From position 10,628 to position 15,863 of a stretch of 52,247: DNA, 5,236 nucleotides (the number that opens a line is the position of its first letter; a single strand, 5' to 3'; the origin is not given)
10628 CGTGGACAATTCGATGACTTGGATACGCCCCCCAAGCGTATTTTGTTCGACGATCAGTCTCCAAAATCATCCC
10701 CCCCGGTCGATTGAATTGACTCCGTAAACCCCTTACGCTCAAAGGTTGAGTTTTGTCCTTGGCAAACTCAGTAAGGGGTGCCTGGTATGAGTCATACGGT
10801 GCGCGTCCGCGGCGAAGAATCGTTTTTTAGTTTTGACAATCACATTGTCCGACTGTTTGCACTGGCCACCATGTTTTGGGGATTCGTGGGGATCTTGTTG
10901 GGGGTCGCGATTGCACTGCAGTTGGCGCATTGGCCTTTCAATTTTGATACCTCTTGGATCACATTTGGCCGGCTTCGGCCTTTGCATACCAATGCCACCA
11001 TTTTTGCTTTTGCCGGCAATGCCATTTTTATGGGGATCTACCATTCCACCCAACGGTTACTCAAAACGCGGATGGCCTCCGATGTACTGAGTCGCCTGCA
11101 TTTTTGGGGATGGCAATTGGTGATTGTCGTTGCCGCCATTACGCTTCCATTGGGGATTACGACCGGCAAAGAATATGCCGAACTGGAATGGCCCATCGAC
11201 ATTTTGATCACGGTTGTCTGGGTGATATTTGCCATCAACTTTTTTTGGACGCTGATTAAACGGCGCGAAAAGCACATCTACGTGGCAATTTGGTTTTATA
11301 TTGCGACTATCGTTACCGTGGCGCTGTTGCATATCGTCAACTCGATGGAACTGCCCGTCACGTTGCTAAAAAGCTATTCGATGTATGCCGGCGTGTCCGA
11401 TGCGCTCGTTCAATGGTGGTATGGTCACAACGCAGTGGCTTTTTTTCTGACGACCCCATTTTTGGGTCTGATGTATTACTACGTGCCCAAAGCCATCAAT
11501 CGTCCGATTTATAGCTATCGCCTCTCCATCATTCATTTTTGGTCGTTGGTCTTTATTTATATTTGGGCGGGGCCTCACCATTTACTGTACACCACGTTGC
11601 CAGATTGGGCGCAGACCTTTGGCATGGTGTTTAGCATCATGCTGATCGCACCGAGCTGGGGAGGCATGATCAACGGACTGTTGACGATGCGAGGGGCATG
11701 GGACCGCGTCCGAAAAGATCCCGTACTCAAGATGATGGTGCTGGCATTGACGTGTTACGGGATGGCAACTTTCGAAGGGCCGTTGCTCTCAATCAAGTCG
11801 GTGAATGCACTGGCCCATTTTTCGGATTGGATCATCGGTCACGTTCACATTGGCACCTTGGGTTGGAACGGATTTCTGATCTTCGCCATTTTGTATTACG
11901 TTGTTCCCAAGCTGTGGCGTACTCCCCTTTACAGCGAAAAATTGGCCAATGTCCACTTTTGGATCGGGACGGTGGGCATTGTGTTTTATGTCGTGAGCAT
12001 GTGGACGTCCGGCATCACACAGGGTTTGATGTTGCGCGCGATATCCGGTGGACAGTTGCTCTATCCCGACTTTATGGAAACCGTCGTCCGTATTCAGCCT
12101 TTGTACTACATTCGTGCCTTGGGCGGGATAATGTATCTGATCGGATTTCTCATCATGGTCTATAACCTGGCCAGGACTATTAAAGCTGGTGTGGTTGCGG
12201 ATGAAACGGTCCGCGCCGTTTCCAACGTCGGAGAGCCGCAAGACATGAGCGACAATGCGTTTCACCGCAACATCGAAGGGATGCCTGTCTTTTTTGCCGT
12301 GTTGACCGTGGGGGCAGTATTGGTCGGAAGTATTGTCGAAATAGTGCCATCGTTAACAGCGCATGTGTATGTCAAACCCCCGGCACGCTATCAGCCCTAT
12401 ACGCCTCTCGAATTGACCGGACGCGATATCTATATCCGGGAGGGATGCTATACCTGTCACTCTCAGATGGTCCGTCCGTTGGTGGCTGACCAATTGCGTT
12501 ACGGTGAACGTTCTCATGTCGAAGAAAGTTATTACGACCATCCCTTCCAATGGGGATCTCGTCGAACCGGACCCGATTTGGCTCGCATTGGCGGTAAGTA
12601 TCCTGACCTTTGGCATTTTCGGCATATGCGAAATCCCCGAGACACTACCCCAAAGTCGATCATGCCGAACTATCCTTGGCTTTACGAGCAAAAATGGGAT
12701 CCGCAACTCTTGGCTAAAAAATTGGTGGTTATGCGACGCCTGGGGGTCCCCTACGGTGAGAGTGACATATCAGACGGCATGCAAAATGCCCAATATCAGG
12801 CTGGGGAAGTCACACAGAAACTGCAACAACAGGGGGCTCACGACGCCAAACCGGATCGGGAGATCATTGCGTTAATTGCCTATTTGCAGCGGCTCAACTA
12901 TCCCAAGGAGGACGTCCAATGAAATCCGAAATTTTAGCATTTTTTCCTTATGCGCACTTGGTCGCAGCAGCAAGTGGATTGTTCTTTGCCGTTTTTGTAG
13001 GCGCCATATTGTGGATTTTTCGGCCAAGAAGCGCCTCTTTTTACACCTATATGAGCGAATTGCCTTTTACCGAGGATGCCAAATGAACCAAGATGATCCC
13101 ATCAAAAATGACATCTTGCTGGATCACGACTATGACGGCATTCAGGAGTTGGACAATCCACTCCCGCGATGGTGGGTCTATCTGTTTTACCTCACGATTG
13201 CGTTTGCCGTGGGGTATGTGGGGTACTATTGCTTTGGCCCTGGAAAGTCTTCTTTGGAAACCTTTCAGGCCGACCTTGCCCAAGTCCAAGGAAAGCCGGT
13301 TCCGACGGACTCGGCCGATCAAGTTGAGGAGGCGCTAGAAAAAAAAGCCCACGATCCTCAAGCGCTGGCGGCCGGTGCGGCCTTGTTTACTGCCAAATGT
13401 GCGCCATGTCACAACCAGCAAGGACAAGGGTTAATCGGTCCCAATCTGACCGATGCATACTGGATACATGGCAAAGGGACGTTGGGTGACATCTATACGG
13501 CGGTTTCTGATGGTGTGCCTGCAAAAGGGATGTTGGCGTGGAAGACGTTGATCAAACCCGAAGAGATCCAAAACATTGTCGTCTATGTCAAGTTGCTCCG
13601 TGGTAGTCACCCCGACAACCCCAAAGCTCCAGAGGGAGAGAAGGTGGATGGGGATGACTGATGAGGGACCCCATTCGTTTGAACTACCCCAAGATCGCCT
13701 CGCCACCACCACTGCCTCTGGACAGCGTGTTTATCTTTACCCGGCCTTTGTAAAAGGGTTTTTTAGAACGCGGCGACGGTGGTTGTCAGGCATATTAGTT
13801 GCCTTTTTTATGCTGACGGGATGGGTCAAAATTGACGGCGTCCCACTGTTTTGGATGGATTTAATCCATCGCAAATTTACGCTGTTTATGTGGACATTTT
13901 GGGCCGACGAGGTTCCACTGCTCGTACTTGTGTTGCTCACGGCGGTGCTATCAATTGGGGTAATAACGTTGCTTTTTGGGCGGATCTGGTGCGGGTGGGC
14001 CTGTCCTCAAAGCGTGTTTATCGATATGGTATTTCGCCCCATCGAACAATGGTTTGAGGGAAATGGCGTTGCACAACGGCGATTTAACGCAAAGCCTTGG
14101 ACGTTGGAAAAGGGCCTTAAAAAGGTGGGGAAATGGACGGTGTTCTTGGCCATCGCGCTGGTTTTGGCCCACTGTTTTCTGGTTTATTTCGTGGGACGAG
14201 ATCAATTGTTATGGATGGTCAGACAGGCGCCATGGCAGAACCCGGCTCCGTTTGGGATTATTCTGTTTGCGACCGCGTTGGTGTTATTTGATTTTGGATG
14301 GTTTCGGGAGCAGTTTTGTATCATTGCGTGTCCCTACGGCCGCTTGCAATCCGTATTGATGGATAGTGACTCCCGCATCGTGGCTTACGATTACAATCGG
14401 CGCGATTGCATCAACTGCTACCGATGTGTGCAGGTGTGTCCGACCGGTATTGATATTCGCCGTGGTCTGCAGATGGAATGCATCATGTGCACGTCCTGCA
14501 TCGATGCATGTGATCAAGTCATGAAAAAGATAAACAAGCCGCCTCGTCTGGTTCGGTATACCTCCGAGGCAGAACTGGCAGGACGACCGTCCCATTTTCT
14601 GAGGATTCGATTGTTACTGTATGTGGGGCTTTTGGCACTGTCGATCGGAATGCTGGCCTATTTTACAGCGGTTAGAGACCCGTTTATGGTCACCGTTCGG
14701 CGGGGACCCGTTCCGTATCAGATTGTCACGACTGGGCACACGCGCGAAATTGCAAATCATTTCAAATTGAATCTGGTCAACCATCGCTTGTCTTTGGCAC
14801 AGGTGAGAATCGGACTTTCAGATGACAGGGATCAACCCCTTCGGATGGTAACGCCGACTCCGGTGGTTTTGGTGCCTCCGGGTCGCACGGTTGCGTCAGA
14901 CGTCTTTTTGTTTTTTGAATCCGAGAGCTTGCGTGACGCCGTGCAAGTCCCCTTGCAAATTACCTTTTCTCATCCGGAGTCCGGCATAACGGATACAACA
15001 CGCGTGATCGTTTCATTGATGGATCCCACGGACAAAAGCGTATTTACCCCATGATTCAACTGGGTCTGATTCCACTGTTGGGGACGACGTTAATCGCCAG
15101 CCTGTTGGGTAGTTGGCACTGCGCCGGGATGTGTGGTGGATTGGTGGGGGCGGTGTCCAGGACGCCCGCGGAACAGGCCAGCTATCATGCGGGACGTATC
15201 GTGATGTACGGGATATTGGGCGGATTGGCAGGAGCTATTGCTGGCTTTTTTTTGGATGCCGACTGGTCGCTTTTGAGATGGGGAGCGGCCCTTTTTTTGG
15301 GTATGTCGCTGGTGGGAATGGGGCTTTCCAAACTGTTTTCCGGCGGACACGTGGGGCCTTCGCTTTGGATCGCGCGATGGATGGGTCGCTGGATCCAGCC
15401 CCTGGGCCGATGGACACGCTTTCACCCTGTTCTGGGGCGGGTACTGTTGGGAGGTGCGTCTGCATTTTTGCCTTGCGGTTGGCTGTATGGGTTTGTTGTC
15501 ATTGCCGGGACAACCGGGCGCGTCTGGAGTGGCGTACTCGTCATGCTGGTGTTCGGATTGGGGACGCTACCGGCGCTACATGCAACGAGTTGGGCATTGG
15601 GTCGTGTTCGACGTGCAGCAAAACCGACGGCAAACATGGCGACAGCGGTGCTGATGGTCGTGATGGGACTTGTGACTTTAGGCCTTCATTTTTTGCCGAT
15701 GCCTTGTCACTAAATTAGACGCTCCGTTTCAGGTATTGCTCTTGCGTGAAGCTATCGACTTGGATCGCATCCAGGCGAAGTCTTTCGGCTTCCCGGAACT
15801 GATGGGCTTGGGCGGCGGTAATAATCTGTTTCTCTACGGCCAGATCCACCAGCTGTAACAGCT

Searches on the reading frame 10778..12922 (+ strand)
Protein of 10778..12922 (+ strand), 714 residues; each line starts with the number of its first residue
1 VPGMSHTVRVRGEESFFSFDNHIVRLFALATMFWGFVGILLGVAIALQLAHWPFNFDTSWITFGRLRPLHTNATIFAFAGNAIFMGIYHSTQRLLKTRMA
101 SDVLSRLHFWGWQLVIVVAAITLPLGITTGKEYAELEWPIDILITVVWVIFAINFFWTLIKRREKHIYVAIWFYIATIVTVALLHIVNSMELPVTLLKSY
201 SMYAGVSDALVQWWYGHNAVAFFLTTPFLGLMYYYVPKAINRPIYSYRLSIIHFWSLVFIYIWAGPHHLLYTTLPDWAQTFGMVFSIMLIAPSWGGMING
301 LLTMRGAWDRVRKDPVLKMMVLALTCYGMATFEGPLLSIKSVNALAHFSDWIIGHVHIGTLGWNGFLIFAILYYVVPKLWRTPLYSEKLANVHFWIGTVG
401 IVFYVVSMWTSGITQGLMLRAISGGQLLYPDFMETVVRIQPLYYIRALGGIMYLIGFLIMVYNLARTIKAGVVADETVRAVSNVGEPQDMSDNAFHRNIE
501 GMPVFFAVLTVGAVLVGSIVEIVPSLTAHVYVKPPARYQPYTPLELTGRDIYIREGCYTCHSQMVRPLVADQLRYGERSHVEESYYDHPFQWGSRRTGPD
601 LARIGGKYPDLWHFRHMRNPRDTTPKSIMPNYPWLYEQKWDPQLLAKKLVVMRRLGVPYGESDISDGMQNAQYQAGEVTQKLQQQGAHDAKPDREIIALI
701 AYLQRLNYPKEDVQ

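Call 46: search_protein_families(library=pfam, proteins=[window:10778-12922:+], max_evalue=0.01)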
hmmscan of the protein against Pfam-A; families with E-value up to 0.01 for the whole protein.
window:10778-12922:+ (714 aa): 2 families
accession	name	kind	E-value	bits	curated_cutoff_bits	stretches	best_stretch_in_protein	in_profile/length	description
PF00115.25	COX1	-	5.7e-120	401.6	34.8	1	23-452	2-436/436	Cytochrome C and Quinol oxidase polypeptide I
PF02433.20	FixO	-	1.8e-82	276.5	29.6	1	496-706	1-215/219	Cytochrome C oxidase, mono-heme subunit/FixO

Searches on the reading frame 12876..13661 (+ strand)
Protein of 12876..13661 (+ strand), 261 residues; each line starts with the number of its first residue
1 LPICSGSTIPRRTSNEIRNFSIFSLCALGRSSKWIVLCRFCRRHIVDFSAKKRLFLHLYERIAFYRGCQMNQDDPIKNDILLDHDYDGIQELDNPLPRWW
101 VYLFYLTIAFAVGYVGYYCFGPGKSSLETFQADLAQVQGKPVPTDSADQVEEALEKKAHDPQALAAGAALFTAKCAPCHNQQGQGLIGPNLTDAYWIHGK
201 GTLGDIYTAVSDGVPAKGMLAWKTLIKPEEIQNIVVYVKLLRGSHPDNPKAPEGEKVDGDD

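Call 46: search_protein_families(library=pfam, proteins=[window:12876-13661:+], max_evalue=0.01)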
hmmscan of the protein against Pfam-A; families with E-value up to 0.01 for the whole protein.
window:12876-13661:+ (261 aa): 3 families
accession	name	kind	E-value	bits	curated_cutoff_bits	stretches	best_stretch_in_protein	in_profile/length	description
PF14715.11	FixP_N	-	3.8e-20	71.7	24.9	1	79-118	2-41/48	N-terminal domain of cytochrome oxidase-cbb3, FixP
PF13442.11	Cytochrome_CBB3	-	2.6e-11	44.1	27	1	163-238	2-68/68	Cytochrome C oxidase, cbb3-type, subunit III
PF00034.26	Cytochrom_C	-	1.4e-06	30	21.3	1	165-239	2-87/90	Cytochrome c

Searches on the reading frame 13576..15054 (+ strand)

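Call 47: search_protein_families(library=pfam, proteins=[window:13576-15054:+], max_evalue=0.01)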
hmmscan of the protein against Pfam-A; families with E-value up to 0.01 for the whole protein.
window:13576-15054:+ (492 aa): 14 families
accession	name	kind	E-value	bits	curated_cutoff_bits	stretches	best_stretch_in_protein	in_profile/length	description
PF13746.11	Fer4_18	-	2.1e-33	115.3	27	2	276-331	59-114/114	4Fe-4S dicluster domain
PF12838.12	Fer4_7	-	1.8e-09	38.4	27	1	247-292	7-52/52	4Fe-4S dicluster domain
PF12801.12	Fer4_5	-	5.5e-09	36.3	22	1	118-156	3-41/48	4Fe-4S binding domain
PF14697.11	Fer4_21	-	3.9e-08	33.7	35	1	247-290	13-53/59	4Fe-4S dicluster domain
PF13187.11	Fer4_9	-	1.5e-07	31.7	27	1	248-291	8-50/52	4Fe-4S dicluster domain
PF11614.14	FixG_C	-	7e-07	29.9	25.6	1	361-475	2-112/119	IG-like fold at C-terminal of FixG, putative oxidoreductase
PF13237.11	Fer4_10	-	2.3e-06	27.9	25.5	2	273-312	4-52/53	4Fe-4S dicluster domain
PF00037.32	Fer4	-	5.1e-05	23.3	21.1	1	273-291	3-21/24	4Fe-4S binding domain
PF13183.11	Fer4_8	-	7.4e-05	23.6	27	0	248-292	11-68/68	4Fe-4S dicluster domain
PF13484.11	Fer4_16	-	0.00031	21.9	30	0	278-291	2-15/66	4Fe-4S double cluster binding domain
PF12800.12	Fer4_4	-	0.00055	20.5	24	0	278-291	4-17/17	4Fe-4S binding domain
PF12798.12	Fer4_3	-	0.0025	19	27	1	278-292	1-15/15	4Fe-4S binding domain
PF12797.12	Fer4_2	-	0.0028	18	24.5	1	273-290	5-22/22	4Fe-4S binding domain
PF12837.12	Fer4_6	-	0.0029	17.9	25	1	273-291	4-22/24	4Fe-4S binding domain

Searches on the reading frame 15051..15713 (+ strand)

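Call 47: search_protein_families(library=pfam, proteins=[window:15051-15713:+], max_evalue=0.01)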
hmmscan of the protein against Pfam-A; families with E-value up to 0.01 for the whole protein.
window:15051-15713:+ (220 aa): 1 family
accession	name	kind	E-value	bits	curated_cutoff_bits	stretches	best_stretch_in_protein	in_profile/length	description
PF13386.12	DsbD_2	-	2.8e-37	129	24.9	1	14-207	3-198/199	Cytochrome C biogenesis protein transmembrane region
